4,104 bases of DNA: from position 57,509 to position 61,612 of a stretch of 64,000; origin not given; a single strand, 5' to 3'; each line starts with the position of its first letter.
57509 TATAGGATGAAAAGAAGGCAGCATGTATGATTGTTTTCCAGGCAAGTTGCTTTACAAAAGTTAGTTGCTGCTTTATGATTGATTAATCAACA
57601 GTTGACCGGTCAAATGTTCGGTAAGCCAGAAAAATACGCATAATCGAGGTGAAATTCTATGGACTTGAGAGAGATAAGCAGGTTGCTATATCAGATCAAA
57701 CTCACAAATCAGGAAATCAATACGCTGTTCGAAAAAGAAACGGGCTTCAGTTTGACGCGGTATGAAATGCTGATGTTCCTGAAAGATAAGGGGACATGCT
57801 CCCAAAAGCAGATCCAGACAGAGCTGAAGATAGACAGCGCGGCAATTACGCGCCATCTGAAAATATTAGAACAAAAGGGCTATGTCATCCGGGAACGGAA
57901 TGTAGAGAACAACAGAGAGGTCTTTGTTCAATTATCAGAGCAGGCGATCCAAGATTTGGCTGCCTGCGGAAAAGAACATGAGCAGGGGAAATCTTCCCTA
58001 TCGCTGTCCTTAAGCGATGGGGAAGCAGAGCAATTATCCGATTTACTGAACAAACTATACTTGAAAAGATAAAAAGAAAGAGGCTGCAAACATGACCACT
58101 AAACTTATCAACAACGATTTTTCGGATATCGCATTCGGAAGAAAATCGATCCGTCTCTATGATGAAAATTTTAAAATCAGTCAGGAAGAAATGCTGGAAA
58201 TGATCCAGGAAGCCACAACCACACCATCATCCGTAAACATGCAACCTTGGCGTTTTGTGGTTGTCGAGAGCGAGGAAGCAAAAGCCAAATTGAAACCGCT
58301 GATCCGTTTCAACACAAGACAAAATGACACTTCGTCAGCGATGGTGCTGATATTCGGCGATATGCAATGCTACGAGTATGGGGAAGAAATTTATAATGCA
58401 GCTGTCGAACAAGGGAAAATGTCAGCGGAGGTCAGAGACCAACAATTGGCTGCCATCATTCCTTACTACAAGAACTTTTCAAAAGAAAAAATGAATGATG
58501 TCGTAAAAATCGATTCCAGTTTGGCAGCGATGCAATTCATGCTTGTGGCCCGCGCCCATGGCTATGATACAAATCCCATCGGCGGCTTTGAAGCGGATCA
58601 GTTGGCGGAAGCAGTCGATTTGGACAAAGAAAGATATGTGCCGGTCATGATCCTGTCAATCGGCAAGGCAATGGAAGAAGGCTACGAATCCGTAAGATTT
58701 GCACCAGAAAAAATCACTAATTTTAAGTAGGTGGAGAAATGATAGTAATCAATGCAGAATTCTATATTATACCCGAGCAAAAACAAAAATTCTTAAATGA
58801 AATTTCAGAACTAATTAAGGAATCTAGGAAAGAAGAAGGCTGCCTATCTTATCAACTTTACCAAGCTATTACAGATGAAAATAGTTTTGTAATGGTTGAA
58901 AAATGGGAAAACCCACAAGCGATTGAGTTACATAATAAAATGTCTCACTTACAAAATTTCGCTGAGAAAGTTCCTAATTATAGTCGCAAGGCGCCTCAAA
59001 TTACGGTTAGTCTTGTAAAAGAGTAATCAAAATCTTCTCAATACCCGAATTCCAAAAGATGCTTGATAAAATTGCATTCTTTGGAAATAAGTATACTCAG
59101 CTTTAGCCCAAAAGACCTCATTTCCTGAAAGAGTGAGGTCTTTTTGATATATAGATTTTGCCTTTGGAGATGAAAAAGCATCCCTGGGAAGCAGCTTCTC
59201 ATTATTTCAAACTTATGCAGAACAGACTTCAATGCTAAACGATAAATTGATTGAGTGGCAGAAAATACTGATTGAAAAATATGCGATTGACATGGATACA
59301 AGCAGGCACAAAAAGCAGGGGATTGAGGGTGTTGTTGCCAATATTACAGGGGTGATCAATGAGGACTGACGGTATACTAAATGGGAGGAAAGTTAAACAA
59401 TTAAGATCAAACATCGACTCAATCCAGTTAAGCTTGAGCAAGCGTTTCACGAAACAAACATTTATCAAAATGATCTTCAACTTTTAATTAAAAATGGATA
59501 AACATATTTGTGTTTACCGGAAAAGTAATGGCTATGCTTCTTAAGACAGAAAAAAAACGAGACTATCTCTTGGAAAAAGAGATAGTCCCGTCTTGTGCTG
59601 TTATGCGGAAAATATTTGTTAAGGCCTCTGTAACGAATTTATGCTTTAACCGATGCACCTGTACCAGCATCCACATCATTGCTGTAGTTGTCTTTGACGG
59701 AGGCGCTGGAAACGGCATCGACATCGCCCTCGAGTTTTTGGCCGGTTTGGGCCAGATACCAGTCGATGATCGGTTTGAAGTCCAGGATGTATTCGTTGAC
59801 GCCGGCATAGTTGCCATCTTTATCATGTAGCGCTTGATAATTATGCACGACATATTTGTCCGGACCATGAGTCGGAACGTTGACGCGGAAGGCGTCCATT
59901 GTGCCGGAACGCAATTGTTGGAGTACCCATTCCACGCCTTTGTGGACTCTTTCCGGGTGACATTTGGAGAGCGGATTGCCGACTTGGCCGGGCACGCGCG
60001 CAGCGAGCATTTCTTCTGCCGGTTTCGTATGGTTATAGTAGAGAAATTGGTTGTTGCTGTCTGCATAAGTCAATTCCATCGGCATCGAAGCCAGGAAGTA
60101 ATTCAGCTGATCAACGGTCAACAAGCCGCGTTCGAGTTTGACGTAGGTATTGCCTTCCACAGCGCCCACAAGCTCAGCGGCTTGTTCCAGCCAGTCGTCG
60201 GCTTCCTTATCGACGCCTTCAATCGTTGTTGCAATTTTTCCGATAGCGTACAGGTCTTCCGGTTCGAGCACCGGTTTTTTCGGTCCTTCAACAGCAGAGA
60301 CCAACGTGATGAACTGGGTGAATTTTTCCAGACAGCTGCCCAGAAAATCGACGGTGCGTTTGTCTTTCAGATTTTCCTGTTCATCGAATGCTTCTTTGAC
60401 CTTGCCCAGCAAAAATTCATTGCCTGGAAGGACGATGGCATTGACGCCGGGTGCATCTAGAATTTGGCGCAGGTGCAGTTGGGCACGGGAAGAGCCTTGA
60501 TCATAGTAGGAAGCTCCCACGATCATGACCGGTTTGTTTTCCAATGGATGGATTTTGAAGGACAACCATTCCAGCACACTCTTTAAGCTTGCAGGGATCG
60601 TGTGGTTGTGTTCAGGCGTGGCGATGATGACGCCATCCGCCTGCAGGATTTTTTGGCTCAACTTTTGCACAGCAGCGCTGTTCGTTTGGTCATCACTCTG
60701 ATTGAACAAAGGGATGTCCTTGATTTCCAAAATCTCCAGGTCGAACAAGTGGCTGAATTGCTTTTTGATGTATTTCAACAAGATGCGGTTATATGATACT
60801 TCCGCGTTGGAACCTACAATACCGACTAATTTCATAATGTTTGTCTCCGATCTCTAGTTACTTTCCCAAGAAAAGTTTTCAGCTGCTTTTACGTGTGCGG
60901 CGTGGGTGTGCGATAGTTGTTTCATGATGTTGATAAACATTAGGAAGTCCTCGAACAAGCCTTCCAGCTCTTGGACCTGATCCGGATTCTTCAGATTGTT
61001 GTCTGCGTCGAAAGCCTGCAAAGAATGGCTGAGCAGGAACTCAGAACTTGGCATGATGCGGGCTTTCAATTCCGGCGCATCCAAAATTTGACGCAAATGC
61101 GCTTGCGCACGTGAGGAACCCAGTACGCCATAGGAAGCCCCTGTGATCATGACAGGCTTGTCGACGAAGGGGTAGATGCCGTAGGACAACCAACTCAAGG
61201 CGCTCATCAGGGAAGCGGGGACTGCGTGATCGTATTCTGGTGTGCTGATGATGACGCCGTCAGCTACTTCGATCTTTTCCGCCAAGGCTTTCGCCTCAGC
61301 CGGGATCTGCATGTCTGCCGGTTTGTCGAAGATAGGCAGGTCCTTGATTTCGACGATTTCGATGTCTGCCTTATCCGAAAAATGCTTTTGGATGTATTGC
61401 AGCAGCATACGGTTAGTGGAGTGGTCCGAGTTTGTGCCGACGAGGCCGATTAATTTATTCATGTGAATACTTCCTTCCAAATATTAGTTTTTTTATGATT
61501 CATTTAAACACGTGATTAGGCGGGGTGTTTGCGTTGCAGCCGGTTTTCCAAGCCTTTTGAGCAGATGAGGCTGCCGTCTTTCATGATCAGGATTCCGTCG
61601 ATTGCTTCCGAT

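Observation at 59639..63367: Rgg-headed operon: signal-less ApbE flavin transferase plus two flavodoxin-like FMN reductases, a candidate cytoplasmic covalent-flavinylation redox module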

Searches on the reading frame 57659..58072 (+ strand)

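Call 3: search_protein_families(library=pfam, proteins=[window:57659-58072:+], max_evalue=0.01)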
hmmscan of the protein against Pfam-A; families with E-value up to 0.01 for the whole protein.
window:57659-58072:+ (137 aa): 16 families
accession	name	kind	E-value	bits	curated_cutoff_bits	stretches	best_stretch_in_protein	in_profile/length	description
PF01047.28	MarR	-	1.2e-15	57.5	24.6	1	31-88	2-59/59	MarR family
PF12802.13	MarR_2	-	9.3e-11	42.2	27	1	29-85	2-59/61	MarR family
PF22381.2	Staph_reg_Sar_Rot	-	1.5e-09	38.2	27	1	25-98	7-80/85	Transcriptional regulator SarA/Rot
PF13412.12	HTH_24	-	5e-07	29.6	21.9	1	38-76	9-47/48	Winged helix-turn-helix DNA-binding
PF01022.26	HTH_5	-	5.4e-07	29.8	22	1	33-77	3-46/47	Bacterial regulatory protein, arsR family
PF13601.12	HTH_34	-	4.1e-06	27.3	27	1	34-87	2-55/80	Winged helix DNA-binding domain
PF08279.18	HTH_11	-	1.3e-05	25.4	25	1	36-77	4-46/55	HTH domain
PF01726.22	LexA_DNA_bind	-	0.00047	20.3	23.7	1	48-79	27-59/65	LexA DNA binding domain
PF12840.13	HTH_20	-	0.0013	19.1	27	1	33-72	5-44/51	Helix-turn-helix domain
PF13463.12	HTH_27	-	0.0017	19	22.2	1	43-95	15-67/68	Winged helix DNA-binding domain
PF04182.18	B-block_TFIIIC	-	0.0022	18.5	22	1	49-81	21-53/73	B-block binding subunit of TFIIIC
PF01978.25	TrmB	-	0.0032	17.7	25.6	1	33-80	7-56/68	Sugar-specific transcriptional regulator TrmB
PF05158.18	RNA_pol_Rpc34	-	0.0064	16.4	28.4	1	49-85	103-139/332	RNA polymerase Rpc34 subunit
PF08220.18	HTH_DeoR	-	0.0076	16.4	21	0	36-80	4-48/57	DeoR-like helix-turn-helix domain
PF08461.16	HTH_12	-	0.0088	16.4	21.4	0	47-81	14-53/66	Ribonuclease R winged-helix domain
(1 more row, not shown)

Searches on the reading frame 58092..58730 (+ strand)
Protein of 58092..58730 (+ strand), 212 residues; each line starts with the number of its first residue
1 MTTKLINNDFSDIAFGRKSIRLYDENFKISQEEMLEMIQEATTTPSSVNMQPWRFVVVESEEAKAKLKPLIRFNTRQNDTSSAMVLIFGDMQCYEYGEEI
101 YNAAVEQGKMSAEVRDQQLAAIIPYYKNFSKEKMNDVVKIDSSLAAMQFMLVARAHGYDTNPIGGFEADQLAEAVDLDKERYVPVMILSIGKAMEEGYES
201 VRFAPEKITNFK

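Call 3: search_protein_families(library=pfam, proteins=[window:58092-58730:+], max_evalue=0.01)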
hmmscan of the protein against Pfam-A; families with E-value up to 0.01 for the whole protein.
window:58092-58730:+ (212 aa): 2 families
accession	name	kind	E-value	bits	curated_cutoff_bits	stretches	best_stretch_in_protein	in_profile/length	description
PF00881.29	Nitroreductase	-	2.3e-28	99.9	23.5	1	16-192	3-167/167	Nitroreductase family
PF14512.11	TM1586_NiRdase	-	2.9e-06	27.5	27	1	29-67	155-193/215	Putative TM nitroreductase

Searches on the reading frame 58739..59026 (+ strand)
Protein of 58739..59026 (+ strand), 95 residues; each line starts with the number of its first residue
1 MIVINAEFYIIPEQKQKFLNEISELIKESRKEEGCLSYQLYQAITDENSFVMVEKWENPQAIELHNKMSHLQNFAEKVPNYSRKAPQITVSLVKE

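Call 3: search_protein_families(library=pfam, proteins=[window:58739-59026:+], max_evalue=0.01)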
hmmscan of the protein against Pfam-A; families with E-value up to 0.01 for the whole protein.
window:58739-59026:+ (95 aa): 2 families
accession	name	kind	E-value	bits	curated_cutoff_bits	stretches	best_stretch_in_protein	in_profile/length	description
PF03992.22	ABM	-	1.5e-21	76.8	23.1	1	1-76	1-77/78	Antibiotic biosynthesis monooxygenase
PF21931.2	ABM-like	-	0.00013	22.9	27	1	4-47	4-47/89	ABM-like domain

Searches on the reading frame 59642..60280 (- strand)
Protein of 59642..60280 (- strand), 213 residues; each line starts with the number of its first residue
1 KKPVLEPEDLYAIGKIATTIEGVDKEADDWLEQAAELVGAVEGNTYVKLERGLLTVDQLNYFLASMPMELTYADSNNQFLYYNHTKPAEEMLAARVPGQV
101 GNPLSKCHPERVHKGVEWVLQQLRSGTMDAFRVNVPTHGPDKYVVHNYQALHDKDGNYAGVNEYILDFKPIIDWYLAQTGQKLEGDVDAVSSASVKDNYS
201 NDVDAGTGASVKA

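Call 79: search_protein_representatives(protein=window:59642-60280:-)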
Query: 213 residues. Proteins with E-value up to 0.001 (for the whole library): 713; up to 1e-10: 118; up to 1e-30: 34. The best 150 are listed.
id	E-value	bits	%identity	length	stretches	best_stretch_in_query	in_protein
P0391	1.5e-116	404.1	48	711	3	8-210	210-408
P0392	8.7e-116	401.5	52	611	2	4-199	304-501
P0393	4.1e-81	288.2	62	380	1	4-210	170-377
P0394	3.8e-70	252.4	62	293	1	7-208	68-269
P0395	2.3e-67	243.3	58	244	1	8-212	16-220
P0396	1.4e-65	237.5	56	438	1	7-209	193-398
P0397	2.9e-64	233.2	64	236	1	47-212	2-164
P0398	3.4e-59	216.7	51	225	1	7-212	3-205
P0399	1.3e-56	208.3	55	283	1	5-194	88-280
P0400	2.7e-56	207.2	52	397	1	4-211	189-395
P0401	1.1e-55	205.1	54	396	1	4-185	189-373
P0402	8.3e-55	202.3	69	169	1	68-200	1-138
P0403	1.2e-54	201.8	51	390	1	6-212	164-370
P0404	4.2e-54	200.0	52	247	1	5-183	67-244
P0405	1.8e-52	194.7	58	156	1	27-180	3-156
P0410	7.6e-43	163.2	45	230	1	16-195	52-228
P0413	6.5e-40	153.6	45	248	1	8-213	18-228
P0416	1.1e-38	149.6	42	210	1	8-210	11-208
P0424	1.0e-31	126.8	38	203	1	39-210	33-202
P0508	1.0e-10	58.3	31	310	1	43-210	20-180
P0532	8.7e-10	55.2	37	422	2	45-210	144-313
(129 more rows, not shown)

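Call 84: search_protein_families(library=pfam, proteins=[P0392, P0401, P0399, P0410, P0424, P0404, P0395, P0508, P0532, P0391], max_evalue=0.001)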
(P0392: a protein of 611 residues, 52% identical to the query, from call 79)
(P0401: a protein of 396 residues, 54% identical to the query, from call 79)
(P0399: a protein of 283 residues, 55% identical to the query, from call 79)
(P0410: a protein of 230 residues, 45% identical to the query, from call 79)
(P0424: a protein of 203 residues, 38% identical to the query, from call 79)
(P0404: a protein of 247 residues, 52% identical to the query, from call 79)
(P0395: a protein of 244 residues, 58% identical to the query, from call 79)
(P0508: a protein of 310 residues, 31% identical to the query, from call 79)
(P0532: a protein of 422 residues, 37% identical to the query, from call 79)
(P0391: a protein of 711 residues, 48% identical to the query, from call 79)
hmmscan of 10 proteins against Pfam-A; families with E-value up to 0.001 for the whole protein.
P0392 (611 aa): 3 families
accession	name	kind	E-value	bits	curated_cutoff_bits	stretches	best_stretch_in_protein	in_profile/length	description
PF13596.12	PAS_10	-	3.6e-46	156.6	22.1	2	361-471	1-106/106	PAS domain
PF04205.19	FMN_bind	-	3e-15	57.1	22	1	538-610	1-77/77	FMN-binding domain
PF08448.16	PAS_4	-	2.2e-06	28.3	23.1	0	368-471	4-106/110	PAS fold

P0401 (396 aa): 2 families
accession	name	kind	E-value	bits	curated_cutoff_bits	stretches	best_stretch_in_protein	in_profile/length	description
PF13596.12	PAS_10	-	7.2e-22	78.5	22.1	1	247-356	2-105/106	PAS domain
PF04205.19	FMN_bind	-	7e-14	52.7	22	1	83-153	1-76/77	FMN-binding domain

P0399 (283 aa): 1 family
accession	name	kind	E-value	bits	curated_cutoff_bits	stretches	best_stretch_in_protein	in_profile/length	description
PF13596.12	PAS_10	-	5.4e-24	85.3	22.1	1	143-251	1-105/106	PAS domain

P0410 (230 aa): 1 family
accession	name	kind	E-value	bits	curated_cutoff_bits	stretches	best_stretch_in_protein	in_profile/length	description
PF13596.12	PAS_10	-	7.2e-19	68.8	22.1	1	93-202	1-106/106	PAS domain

P0424 (203 aa): 3 families
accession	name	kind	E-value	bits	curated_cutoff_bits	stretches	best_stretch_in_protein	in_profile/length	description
PF13596.12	PAS_10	-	5.6e-19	69.2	22.1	1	54-163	2-106/106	PAS domain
PF08448.16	PAS_4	-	1e-08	35.8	23.1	1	57-163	1-106/110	PAS fold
PF13426.13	PAS_9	-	0.00033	21.3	27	1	65-162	5-101/103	PAS domain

P0404 (247 aa): 1 family
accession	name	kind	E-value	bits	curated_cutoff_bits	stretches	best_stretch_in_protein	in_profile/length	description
PF13596.12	PAS_10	-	3.1e-22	79.6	22.1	1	120-230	1-106/106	PAS domain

P0395 (244 aa): 2 families
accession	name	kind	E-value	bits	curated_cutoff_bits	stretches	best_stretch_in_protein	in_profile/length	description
PF13596.12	PAS_10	-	4.7e-27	95.1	22.1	1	67-177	1-106/106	PAS domain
PF08448.16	PAS_4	-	1.8e-05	25.4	23.1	1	71-177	1-106/110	PAS fold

P0508 (310 aa): 1 family
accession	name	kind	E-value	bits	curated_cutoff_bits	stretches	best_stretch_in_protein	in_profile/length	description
PF13596.12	PAS_10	-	2.5e-15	57.4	22.1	1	37-136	2-101/106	PAS domain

P0532 (422 aa): 2 families
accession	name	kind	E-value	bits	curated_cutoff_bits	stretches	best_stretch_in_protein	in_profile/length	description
PF03358.20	FMN_red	-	6.2e-23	81.5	24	1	3-92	63-151/152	NADPH-dependent FMN reductase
PF13596.12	PAS_10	-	1.7e-18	67.6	22.1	1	159-261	2-104/106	PAS domain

P0391 (711 aa): 4 families
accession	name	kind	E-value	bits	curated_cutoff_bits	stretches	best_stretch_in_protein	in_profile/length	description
PF13596.12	PAS_10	-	2.5e-44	150.7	22.1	2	261-369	1-105/106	PAS domain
PF03358.20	FMN_red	-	2.1e-33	115.5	24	1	1-147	1-151/152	NADPH-dependent FMN reductase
PF02525.22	Flavodoxin_2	-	1.9e-09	37.9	27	1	1-107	1-132/198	Flavodoxin-like fold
PF08448.16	PAS_4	-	3e-05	24.7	23.1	0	272-369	8-105/110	PAS fold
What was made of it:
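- Closest known: Listeria monocytogenes FmnB / PplA extracellular electron-transfer flavinylation. Same: Secreted relatives of the PAS_10+tail module combine it with FMN_bind domains on lipoproteins (P0401, P0392; call 84).
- The module is repeated twice in P0391 and P0392 (call 84).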

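Call 86: find_encoding_contigs(protein=P0401, flank=8000, max_places=3)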
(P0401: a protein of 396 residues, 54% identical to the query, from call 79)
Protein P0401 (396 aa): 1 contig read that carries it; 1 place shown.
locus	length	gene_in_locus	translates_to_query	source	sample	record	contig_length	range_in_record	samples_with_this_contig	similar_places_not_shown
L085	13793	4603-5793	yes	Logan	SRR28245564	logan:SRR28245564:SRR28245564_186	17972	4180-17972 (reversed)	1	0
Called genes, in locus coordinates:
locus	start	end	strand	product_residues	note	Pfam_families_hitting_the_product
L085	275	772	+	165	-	PF00186:DHFR_1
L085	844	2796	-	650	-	-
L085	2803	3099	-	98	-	-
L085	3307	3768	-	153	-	PF00210:Ferritin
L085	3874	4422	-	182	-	PF00857:Isochorismatase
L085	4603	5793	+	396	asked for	PF04205:FMN_bind, PF13596:PAS_10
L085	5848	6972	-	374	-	PF03054:tRNA_Me_trans, PF20259:tRNA_Me_trans_M, PF20258:tRNA_Me_trans_C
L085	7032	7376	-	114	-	PF08866:DUF1831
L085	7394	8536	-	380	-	PF00266:Aminotran_5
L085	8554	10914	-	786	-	PF04262:Glu_cys_ligase, PF18419:ATP-grasp_6, PF02655:ATP-grasp_3 (faint)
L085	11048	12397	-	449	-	PF02812:ELFV_dehydrog_N, PF00208:ELFV_dehydrog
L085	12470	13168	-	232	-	PF01048:PNP_UDP_1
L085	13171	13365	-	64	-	-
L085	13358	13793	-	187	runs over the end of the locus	PF00293:NUDIX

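Call 87: find_encoding_contigs(protein=P0395, flank=6000, max_places=2)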
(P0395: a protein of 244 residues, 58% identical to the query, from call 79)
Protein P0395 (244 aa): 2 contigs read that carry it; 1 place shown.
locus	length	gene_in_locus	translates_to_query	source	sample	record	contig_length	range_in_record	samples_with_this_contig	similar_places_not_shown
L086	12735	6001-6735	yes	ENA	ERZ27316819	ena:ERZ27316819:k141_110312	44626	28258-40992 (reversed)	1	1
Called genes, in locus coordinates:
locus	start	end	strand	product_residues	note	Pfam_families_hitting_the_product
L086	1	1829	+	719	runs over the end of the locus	PF00149:Metallophos (weak), PF02872:5_nucleotid_C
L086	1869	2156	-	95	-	PF06803:DUF1232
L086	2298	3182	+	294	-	PF00892:EamA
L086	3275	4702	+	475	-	PF00324:AA_permease, PF13520:AA_permease_2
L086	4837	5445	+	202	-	PF03358:FMN_red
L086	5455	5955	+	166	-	PF02525:Flavodoxin_2, PF03358:FMN_red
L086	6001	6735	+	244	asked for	PF08448:PAS_4 (faint), PF13596:PAS_10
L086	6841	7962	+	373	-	PF02492:cobW, PF07683:CobW_C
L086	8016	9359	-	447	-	PF01554:MatE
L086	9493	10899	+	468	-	PF00171:Aldedh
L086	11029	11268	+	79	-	-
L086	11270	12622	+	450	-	PF01970:TctA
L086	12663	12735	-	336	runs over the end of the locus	PF02129:Peptidase_S15 (weak), PF00561:Abhydrolase_1, PF12146:Hydrolase_4, PF00326:Peptidase_S9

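Call 88: find_encoding_contigs(protein=P0413, flank=6000, max_places=2)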
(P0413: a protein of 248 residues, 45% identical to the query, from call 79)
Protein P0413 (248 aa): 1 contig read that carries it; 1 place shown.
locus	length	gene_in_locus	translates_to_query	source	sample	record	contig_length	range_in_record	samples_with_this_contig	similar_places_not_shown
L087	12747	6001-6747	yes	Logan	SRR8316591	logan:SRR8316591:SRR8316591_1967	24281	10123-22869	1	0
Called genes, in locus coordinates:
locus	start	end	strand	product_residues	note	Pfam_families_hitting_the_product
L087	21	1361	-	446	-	PF00512:HisKA, PF02518:HATPase_c, PF14501:HATPase_c_5 (weak)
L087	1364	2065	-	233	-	PF00072:Response_reg, PF00486:Trans_reg_C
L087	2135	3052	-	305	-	PF00561:Abhydrolase_1, PF12146:Hydrolase_4, PF12697:Abhydrolase_6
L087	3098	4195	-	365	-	-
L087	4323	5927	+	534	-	PF00664:ABC_membrane, PF00005:ABC_tran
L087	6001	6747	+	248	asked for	PF13596:PAS_10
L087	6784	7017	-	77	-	-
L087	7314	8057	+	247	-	PF04973:NMN_transporter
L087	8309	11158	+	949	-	PF04650:YSIRK_signal, PF18652:Adhesin_P1_N, PF08363:GbpC, PF17966:Muc_B2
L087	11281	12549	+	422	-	PF01546:Peptidase_M20, PF07687:M20_dimer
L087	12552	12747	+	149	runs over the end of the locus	PF11694:DUF3290, PF13567:DUF4131 (weak)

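Call 89: find_encoding_contigs(protein=P0410, flank=6000, max_places=2)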
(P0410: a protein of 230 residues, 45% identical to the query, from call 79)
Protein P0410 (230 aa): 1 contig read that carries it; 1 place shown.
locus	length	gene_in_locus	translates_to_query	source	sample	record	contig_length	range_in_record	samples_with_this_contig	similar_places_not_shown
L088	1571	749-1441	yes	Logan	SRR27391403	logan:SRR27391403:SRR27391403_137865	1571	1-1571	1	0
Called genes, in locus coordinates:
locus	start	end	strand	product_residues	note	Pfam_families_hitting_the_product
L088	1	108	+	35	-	?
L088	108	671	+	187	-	PF13302:Acetyltransf_3, PF13420:Acetyltransf_4, PF00583:Acetyltransf_1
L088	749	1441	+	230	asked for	PF13596:PAS_10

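Call 90: find_encoding_contigs(protein=P0416, flank=6000, max_places=2)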
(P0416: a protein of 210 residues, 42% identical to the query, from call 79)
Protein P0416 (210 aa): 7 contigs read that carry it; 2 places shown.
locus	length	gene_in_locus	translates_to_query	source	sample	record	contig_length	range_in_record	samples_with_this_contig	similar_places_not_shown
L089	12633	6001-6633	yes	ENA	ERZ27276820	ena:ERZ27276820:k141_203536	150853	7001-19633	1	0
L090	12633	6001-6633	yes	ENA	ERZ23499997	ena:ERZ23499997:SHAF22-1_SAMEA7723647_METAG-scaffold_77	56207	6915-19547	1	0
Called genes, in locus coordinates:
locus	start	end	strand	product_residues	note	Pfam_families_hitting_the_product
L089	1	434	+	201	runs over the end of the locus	-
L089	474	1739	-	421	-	PF22820:TcaA_3rd_4th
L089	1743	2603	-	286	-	PF01510:Amidase_2 (weak)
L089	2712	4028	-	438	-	PF13641:Glyco_tranf_2_3, PF00535:Glycos_transf_2, PF13506:Glyco_transf_21 (weak), PF13632:Glyco_trans_2_3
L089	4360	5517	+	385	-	PF00933:Glyco_hydro_3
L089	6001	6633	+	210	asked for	PF13596:PAS_10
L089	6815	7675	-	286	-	PF13240:Zn_Ribbon_1 (weak), PF13248:Zn_ribbon_3, PF20214:DUF6574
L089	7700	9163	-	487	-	PF12773:DZR (faint), PF13240:Zn_Ribbon_1, PF13248:Zn_ribbon_3 (weak), PF22813:TcaA_2nd, PF22820:TcaA_3rd_4th (weak)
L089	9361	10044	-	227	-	PF11554:DUF3232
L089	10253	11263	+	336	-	PF07751:Abi_2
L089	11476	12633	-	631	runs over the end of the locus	PF02435:Glyco_hydro_68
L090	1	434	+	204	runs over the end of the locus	-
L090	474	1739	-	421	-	PF22820:TcaA_3rd_4th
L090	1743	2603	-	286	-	PF01510:Amidase_2 (weak)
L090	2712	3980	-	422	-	PF13641:Glyco_tranf_2_3, PF00535:Glycos_transf_2, PF13506:Glyco_transf_21 (weak), PF13632:Glyco_trans_2_3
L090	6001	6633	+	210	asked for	PF13596:PAS_10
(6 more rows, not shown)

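Call 93: search_protein_families(library=pfam, proteins=[L086:6001-6732:+, L086:5455-5952:+], max_evalue=1)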
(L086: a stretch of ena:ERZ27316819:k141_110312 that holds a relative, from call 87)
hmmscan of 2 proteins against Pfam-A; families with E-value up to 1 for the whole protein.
L086:6001-6732:+ (244 aa): 6 families
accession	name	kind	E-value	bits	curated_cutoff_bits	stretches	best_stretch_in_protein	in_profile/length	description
PF13596.12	PAS_10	-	4.7e-27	95.1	22.1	1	67-177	1-106/106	PAS domain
PF08448.16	PAS_4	-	1.8e-05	25.4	23.1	1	71-177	1-106/110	PAS fold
PF04205.19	FMN_bind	-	0.055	14.6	22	1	196-241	17-62/77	FMN-binding domain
PF14844.12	PH_BEACH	-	0.089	13.4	27.5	1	61-100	56-95/99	PH domain associated with Beige/BEACH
PF12652.12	CotJB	-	0.13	12.9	29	0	140-187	18-63/76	CotJB protein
PF00017.30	SH2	-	0.16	12.6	21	1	145-183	39-77/77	SH2 domain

L086:5455-5952:+ (166 aa): 8 families
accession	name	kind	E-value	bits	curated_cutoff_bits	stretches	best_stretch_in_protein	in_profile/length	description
PF03358.20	FMN_red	-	4.2e-38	130.7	24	1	2-147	1-150/152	NADPH-dependent FMN reductase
PF02525.22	Flavodoxin_2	-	5.6e-09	36.4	27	1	2-110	1-134/198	Flavodoxin-like fold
PF01177.27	Asp_Glu_race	-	0.006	16.8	31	1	5-77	1-78/211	Asp/Glu/Hydantoin racemase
PF10087.14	DUF2325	-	0.073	13.7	33.6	1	47-86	31-66/94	Uncharacterized protein conserved in bacteria (DUF2325)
PF12340.13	DUF3638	-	0.094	12.5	31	1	33-78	94-140/225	Protein of unknown function (DUF3638)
PF02590.22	SPOUT_MTase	-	0.1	13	27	1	6-84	6-83/154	Predicted SPOUT methyltransferase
PF05347.21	Complex1_LYR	-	0.13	12.7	24.8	1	141-166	24-49/59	Complex 1 protein (LYR family)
PF03720.21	UDPG_MGDP_dh_C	-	0.23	12.3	30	1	48-77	46-75/103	UDP-glucose/GDP-mannose dehydrogenase family, UDP binding domain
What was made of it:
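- A split form exists with FMN_red, FMN_red and PAS_10+tail as three separate genes (L086; calls 87, 93).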

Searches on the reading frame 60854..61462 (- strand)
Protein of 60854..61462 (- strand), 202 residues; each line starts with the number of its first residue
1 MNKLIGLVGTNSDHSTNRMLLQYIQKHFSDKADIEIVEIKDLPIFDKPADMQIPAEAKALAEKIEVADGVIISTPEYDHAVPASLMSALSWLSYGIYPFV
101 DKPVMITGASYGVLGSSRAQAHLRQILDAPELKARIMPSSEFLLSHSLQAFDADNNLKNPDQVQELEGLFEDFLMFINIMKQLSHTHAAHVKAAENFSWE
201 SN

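Call 3: search_protein_families(library=pfam, proteins=[window:60854-61462:-], max_evalue=0.01)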
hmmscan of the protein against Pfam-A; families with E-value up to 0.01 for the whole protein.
window:60854-61462:- (202 aa): 2 families
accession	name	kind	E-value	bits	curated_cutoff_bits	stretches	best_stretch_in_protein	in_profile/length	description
PF03358.20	FMN_red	-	4.5e-34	117.7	24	1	3-147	2-150/152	NADPH-dependent FMN reductase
PF02525.22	Flavodoxin_2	-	0.0002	21.6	27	1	13-85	17-96/198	Flavodoxin-like fold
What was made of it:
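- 60854..61462 (-): Tail-less FMN_red paralogue (202 aa, ChrR/YieF class). Presumed partner subunit. Pfam FMN_red at 4.5e-34 (call 3).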

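Call 4: search_protein_families(library=ncbifam, proteins=[window:60854-61462:-], max_evalue=0.01)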
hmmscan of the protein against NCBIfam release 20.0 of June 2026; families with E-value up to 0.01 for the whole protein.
window:60854-61462:- (202 aa): 3 families
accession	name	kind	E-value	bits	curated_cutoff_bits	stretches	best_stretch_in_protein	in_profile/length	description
TIGR03567.1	FMN_reduc_SsuE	equivalog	1.2e-07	31.8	164.05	1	4-93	2-92/171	NADPH-dependent FMN reductase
NF007859.0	PRK10569.1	equivalog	3.6e-05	23.6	225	1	3-89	2-89/191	NADPH-dependent FMN reductase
TIGR03566.1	FMN_reduc_MsuE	equivalog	0.0034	17.2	212.5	1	3-108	1-108/174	FMN reductase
